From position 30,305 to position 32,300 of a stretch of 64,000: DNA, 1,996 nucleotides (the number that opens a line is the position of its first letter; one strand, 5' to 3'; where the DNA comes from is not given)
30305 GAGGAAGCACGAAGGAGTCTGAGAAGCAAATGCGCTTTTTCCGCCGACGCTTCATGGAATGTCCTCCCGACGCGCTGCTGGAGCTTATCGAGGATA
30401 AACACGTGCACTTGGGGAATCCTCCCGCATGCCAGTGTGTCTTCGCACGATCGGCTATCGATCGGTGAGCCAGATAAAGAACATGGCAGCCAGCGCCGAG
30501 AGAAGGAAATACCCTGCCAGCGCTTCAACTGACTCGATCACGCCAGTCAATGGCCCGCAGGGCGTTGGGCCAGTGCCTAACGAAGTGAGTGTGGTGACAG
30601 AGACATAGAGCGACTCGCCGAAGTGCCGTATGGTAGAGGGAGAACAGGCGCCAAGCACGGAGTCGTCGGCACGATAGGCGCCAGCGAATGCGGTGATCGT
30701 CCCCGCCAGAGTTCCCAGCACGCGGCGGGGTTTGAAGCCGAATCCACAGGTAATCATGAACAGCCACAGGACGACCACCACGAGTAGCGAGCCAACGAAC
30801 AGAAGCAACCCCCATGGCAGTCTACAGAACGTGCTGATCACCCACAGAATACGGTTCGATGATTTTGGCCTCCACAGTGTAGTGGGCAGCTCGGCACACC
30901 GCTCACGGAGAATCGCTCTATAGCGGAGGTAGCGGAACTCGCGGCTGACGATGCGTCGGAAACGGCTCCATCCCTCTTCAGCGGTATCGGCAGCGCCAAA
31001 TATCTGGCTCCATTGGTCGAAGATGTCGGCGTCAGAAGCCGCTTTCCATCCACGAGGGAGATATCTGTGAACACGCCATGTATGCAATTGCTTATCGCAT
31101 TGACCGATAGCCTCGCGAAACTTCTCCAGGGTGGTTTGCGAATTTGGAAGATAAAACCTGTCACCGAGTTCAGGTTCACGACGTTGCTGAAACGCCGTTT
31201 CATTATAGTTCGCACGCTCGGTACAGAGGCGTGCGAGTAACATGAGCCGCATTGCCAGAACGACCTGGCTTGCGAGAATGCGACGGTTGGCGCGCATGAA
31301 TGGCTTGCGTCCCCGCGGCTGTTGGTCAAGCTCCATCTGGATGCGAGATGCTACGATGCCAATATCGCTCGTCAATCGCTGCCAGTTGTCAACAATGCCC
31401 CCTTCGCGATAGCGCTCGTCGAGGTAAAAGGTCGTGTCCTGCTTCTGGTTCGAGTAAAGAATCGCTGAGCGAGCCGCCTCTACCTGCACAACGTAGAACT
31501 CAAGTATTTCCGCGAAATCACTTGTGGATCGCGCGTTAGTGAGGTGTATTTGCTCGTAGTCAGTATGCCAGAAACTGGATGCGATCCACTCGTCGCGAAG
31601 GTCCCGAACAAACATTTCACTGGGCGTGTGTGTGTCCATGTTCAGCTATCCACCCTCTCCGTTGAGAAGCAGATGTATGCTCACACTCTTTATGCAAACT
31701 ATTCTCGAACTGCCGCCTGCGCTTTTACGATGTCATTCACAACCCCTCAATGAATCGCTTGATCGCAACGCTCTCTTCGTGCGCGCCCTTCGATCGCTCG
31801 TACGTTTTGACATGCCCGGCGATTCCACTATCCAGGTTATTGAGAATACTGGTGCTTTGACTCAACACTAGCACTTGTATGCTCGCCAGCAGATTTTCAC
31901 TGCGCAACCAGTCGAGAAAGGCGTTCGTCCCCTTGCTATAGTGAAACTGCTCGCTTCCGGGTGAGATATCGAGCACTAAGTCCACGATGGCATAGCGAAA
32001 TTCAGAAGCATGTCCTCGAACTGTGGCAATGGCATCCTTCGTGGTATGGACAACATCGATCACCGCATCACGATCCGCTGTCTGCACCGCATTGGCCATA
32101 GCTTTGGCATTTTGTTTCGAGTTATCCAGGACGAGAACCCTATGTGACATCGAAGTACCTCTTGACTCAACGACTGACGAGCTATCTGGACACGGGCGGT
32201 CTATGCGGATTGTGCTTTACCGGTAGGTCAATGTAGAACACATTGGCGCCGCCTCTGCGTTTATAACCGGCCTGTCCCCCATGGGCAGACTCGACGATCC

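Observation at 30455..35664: Low-GC three-gene module: soluble multi-GAF histidine kinase, orphan receiver, and a pore-loop channel with an unassigned N-domain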

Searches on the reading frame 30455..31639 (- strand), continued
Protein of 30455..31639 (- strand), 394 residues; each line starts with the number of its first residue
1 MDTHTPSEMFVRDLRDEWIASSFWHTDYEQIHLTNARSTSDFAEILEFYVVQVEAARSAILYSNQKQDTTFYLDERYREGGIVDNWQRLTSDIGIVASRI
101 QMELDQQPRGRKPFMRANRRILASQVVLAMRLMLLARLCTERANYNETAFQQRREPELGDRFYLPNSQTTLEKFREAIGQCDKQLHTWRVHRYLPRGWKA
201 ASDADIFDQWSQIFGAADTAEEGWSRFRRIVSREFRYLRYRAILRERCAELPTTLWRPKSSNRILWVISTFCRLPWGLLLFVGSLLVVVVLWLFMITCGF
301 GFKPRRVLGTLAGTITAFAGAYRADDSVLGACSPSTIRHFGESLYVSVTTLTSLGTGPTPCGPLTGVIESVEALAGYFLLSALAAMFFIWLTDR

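Call 95: search_protein_families(library=padloc, proteins=[L001:12646-14787:+, L001:14787-16202:+, L001:16199-18238:+, L001:18533-19039:+, L001:19053-19745:+, L018:9663-10235:+, L010:1628-2497:+, L012:5464-6381:-, L012:358-3933:+, L019:669-2318:+], max_evalue=0.001)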
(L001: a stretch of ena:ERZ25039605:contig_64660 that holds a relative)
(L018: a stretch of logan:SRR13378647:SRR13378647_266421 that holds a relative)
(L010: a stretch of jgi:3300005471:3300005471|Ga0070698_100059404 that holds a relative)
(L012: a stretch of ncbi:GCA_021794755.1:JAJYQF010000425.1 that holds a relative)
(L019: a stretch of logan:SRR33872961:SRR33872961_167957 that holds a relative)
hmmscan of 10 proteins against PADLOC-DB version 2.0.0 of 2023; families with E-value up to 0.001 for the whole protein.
L001:12646-14787:+ (713 aa): 3 families
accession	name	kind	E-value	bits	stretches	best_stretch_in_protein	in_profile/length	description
PDLC00420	ThsB1|ThsB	-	3.6e-50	169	1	9-158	3-152/319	TIR-like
PDLC02012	SAVED5--SAVED_TIR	-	4.3e-08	30.7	1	8-150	14-155/404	-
PDLC01169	TPR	-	0.00028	18.3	0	568-631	160-220/252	TPR repeats containing protein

L001:14787-16202:+ (471 aa): 0 families

L001:16199-18238:+ (679 aa): 1 family
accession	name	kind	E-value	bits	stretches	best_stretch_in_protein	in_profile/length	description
PDLC02016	SAVED_CHAT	-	2.2e-06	24.9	1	227-401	126-280/498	-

L001:18533-19039:+ (168 aa): 0 families

L001:19053-19745:+ (230 aa): 0 families

L018:9663-10235:+ (190 aa): 0 families

L010:1628-2497:+ (289 aa): 5 families
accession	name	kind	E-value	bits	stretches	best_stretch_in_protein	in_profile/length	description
PDLC04920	PDC-S13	-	1.7e-60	202.8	1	17-253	13-261/286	-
PDLC04919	PDC-S13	-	3.1e-45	152.6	1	121-274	121-271/281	-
PDLC04918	PDC-S13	-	1.6e-39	134.2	1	149-274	83-207/214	-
PDLC03083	Specificity_I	-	1.8e-38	130.1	1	121-274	119-270/717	Type I specificity subunit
PDLC04841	PDC-S04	-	6.5e-18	63.4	1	19-114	15-112/292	-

L012:5464-6381:- (305 aa): 0 families

L012:358-3933:+ (1191 aa): 0 families

L019:669-2318:+ (549 aa): 1 family
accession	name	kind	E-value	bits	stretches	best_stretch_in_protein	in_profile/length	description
PDLC04647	PDC-M43B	-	7e-07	26.6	1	442-529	228-317/347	-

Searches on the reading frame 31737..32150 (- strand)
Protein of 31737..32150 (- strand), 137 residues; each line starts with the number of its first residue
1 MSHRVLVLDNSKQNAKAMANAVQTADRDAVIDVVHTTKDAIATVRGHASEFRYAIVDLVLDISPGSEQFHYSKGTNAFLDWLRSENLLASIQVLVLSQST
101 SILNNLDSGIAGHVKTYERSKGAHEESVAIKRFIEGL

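Call 3: search_protein_families(library=pfam, proteins=[window:31737-32150:-], max_evalue=1)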
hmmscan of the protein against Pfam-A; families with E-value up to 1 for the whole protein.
window:31737-32150:- (137 aa): 2 families
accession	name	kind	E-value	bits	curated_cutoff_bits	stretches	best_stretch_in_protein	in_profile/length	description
PF00582.32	Usp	-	0.12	13.4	24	1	2-46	2-48/141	Universal stress protein family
PF12200.13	DUF3597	-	0.14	13.2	29.8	1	14-59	33-76/127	Domain of unknown function (DUF3597)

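Call 4: search_protein_families(library=ncbifam, proteins=[window:31737-32150:-], max_evalue=1)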
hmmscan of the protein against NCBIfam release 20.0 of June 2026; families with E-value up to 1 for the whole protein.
window:31737-32150:- (137 aa): 2 families
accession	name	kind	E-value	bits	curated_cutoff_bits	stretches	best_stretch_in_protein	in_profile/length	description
NF050064.1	BlResRespRegCbrR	equivalog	0.044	12.7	600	1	1-67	1-64/415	bile resistance response regulator CbrR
NF000322.2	blaCcrA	exception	0.073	12.6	550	1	73-122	162-211/249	CfiA family subclass B1 metallo-beta-lactamase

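Call 5: search_protein_families(library=padloc, proteins=[window:31737-32150:-], max_evalue=1)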
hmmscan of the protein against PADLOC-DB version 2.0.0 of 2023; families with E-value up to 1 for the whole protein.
window:31737-32150:- (137 aa): 0 families

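Call 7: search_solved_structures(query=window:31737-32150:-, max_evalue=10, show_alignments=2)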
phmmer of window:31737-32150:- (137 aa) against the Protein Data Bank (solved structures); distinct sequences matched with E-value up to 10: 7.
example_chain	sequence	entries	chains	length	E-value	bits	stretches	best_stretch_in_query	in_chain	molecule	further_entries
5eyo_A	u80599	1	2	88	0.71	13.5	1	16-98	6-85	Protein max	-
1an2_A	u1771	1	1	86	0.79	13.4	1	16-98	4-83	PROTEIN (TRANSCRIPTION FACTOR MAX (TF MAX))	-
1onw_A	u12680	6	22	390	1.2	12.8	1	12-114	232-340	Isoaspartyl dipeptidase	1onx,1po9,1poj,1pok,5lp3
2aqo_A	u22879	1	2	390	1.2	12.8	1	12-114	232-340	Isoaspartyl dipeptidase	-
2aqv_A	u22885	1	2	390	1.2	12.8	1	12-114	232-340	Isoaspartyl dipeptidase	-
4znb_A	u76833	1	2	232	1.3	12.6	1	74-122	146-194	METALLO-BETA-LACTAMASE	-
1ybq_A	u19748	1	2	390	1.3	12.6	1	12-114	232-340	Isoaspartyl dipeptidase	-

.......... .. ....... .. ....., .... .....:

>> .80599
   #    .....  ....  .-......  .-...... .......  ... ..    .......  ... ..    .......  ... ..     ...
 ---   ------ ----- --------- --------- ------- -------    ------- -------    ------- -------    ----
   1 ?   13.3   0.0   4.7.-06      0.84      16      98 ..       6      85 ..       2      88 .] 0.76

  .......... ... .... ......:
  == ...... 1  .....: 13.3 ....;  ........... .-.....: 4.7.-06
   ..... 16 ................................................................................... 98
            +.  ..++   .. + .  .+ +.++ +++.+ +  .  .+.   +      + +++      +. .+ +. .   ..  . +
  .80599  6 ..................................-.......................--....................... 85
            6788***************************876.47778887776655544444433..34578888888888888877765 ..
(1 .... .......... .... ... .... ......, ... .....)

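Call 15: find_homologous_proteins(query=window:31737-32150:-)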
Query window:31737-32150:- (137 aa): 4 proteins with E <= 0.001 among 14 candidates.
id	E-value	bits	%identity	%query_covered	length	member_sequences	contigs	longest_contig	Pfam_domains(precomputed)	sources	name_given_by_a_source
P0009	1.1e-74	266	94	100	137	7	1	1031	-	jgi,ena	-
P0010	4.3e-62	226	80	100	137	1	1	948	-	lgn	-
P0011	1.7e-47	179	91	71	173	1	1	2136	-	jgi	-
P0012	2.8e-43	165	63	100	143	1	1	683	-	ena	-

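Call 18: search_solved_structures(query=A2, max_evalue=10, show_alignments=3)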
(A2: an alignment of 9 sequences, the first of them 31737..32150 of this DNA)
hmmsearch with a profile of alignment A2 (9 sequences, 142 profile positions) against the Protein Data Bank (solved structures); distinct sequences matched with E-value up to 10: 13.
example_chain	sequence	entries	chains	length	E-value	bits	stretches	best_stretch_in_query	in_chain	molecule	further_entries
1k68_A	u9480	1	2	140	0.01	19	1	4-96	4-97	Phytochrome Response Regulator RcpA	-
8svz_A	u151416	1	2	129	0.061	16.5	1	3-109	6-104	Two-component response regulator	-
2qvg_A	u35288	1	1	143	0.12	15.5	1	8-100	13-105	Two component response regulator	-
3h1g_A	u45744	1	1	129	0.14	15.3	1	3-108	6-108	Chemotaxis protein cheY homolog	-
3gwg_A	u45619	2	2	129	0.17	15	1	3-108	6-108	Chemotaxis protein cheY homolog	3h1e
4hns_A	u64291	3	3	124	0.2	14.8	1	4-106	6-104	Chemotaxis protein CheY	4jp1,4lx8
3to5_A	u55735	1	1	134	0.24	14.5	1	4-106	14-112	CheY homolog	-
4hnq_A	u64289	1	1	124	0.32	14.1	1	4-105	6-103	Chemotaxis protein CheY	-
4e7o_A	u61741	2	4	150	0.55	13.4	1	4-90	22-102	Response regulator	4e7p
3eab_A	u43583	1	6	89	0.79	12.9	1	47-101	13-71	Spastin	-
7s7j_A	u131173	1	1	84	0.85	12.8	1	47-101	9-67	Spastin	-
4zmr_A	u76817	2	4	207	1.1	12.4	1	4-90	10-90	Response regulator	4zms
4hye_A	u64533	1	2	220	1.4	12.1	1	4-90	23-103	Response regulator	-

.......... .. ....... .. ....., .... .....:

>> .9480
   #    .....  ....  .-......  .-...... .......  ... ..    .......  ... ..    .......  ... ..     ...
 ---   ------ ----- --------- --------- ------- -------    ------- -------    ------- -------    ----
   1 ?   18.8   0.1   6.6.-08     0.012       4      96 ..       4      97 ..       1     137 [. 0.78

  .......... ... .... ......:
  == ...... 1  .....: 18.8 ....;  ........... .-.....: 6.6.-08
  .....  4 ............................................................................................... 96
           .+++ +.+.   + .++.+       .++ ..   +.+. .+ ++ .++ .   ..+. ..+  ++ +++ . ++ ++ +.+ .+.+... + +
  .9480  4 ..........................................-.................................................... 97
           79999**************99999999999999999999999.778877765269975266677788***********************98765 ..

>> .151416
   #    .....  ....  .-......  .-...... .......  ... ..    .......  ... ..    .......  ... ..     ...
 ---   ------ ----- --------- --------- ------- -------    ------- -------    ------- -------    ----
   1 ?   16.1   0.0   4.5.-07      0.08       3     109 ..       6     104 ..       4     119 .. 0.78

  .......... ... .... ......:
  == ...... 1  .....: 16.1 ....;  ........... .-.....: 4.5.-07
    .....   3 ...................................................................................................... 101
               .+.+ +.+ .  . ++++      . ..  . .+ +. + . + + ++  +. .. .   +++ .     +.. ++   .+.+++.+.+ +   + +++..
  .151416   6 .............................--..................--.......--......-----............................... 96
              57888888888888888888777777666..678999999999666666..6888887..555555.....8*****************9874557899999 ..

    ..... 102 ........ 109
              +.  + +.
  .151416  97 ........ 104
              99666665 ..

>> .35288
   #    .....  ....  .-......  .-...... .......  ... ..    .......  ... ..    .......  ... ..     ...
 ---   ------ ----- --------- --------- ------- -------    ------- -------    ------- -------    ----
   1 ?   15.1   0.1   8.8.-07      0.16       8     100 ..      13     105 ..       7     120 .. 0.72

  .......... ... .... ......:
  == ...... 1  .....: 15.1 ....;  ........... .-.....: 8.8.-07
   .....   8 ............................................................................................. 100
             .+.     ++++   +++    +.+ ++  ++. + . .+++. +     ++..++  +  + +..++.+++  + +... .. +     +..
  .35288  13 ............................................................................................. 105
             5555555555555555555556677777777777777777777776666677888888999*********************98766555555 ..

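Call 22: find_homologous_proteins(query=A2)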
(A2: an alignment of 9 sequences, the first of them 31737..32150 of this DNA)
Query A2 (9 sequences) (137 aa, profile of the alignment): 10 proteins with E <= 0.001 among 2431 candidates.
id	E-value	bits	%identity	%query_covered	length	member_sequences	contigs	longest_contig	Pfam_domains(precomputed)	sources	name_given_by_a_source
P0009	2.0e-57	211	94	100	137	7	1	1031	-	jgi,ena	-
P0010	3.1e-54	201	80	100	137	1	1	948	-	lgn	-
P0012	1.2e-52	196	63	100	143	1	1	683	-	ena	-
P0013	5.6e-51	190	34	98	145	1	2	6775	-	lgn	-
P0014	1.6e-50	189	37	98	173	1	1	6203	-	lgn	-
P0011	9.7e-41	157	91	71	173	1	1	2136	-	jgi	-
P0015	6.7e-39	151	-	-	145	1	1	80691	-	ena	-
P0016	4.8e-38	148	29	77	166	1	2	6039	-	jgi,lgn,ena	-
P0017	8.4e-32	128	-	-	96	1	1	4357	-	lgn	-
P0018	4.2e-31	126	31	99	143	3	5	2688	-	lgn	-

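Call 34: predict_structure(alignment_id=A4)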
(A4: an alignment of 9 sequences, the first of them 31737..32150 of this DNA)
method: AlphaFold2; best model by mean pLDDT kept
length: 137 residues; sequences in the alignment: 9
mean_pLDDT: 90.7   pTM: 0.87
mean pLDDT of the five models: 90.7, 89.1, 87.6, 86.4, 86.2
residues with pLDDT >= 90: 96; 70-90: 37; 50-70: 4; < 50: 0
segments of 3 or more residues with pLDDT < 50: none
pLDDT, mean of each block of 10 residues (from residue 1): 91 94 96 96 96 93 72 85 95 93 88 91 89 95
secondary structure, 60 per line:
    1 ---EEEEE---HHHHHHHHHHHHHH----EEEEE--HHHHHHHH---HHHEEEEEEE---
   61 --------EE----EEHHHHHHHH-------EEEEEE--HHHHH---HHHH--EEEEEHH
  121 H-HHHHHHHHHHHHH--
elements in order: E4-8 H12-25 E30-34 H37-44 E51-57 H77-84 E92-97 H100-104 H108-111 E114-118 H123-135

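Call 38: fold_search(model_id=the predicted structure, library=pdb)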
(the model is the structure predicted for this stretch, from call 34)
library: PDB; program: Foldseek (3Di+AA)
matches with E <= 10: 1590; with E <= 0.001: 131
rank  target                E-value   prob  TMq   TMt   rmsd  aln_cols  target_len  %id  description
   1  7w9h_A                1.1e-05  1.00  0.60  0.67   3.9       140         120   13  Crystal structure of the receiver domain of the transcription regulator FleR from Pseudomonas aeruginosa (released 2022-12-14)
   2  3cfy                  2.0e-05  1.00  0.61  0.63   5.1       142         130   25  Crystal structure of signal receiver domain of putative Luxo repressor protein from Vibrio parahaemolyticus (released 2008-03-18)
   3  8xat_A                2.4e-05  1.00  0.62  0.47   3.9       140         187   14  Crystal structure of AtARR1(RD-DBD) (released 2024-01-24)
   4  3nns_A                3.5e-05  1.00  0.60  0.68   3.7       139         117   15  BeF3 Activated DrrB Receiver Domain (released 2010-08-11)
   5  1k68_A                4.5e-05  1.00  0.67  0.66   3.8       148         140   18  Crystal Structure of the Phosphorylated Cyanobacterial Phytochrome Response Regulator RcpA (released 2003-12-16)
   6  3eul_A                5.2e-05  1.00  0.61  0.67   4.0       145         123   15  Structure of the signal receiver domain of the putative response regulator NarL from Mycobacterium tuberculosis (released 2008-11-11)
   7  1p2f                  5.9e-05  1.00  0.65  0.44   3.4       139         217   16  Crystal Structure Analysis of Response Regulator DrrB, a Thermotoga maritima OmpR/PhoB Homolog (released 2003-04-29)
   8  8xat_B                8.0e-05  1.00  0.62  0.47   3.9       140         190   14  Crystal structure of AtARR1(RD-DBD) (released 2024-01-24)
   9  6zii_A                8.6e-05  1.00  0.66  0.65   3.7       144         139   12  Structure of the isolated REC domain of RcsB from Salmonella enterica serovar Typhimurium in the presence of phosphomi (released 2021-02-17)
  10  3crn_B                9.1e-05  1.00  0.62  0.67   3.8       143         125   10  Crystal structure of response regulator receiver domain protein (CheY-like) from Methanospirillum hungatei JF-1 (released 2008-04-22)
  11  6is1_A                9.1e-05  1.00  0.59  0.65   4.3       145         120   10  Crystal Structure of Staphylococcus aureus response regulator ArlR receiver domain in complex with BeF3 and Mg (released 2019-10-30)
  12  3lte_O                9.7e-05  1.00  0.62  0.71   3.4       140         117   18  CRYSTAL STRUCTURE OF RESPONSE REGULATOR (SIGNAL RECEIVER DOMAIN) FROM Bermanella marisrubri (released 2010-03-31)
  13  3cz5_A                1.0e-04  1.00  0.63  0.62   3.7       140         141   13  Crystal structure of two-component response regulator, LuxR family, from Aurantimonas sp. SI85-9A1 (released 2008-05-06)
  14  3eul_B                1.1e-04  1.00  0.62  0.68   3.8       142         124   15  Structure of the signal receiver domain of the putative response regulator NarL from Mycobacterium tuberculosis (released 2008-11-11)
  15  1kgs                  1.1e-04  1.00  0.63  0.41   4.2       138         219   17  Crystal Structure at 1.50 A of an OmpR/PhoB Homolog from Thermotoga maritima (released 2001-12-05)
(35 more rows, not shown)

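Call 77: search_protein_families(library=phrogs, proteins=[window:31737-32150:-], max_evalue=0.01)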
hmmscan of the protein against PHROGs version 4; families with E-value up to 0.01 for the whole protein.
window:31737-32150:- (137 aa): 0 families
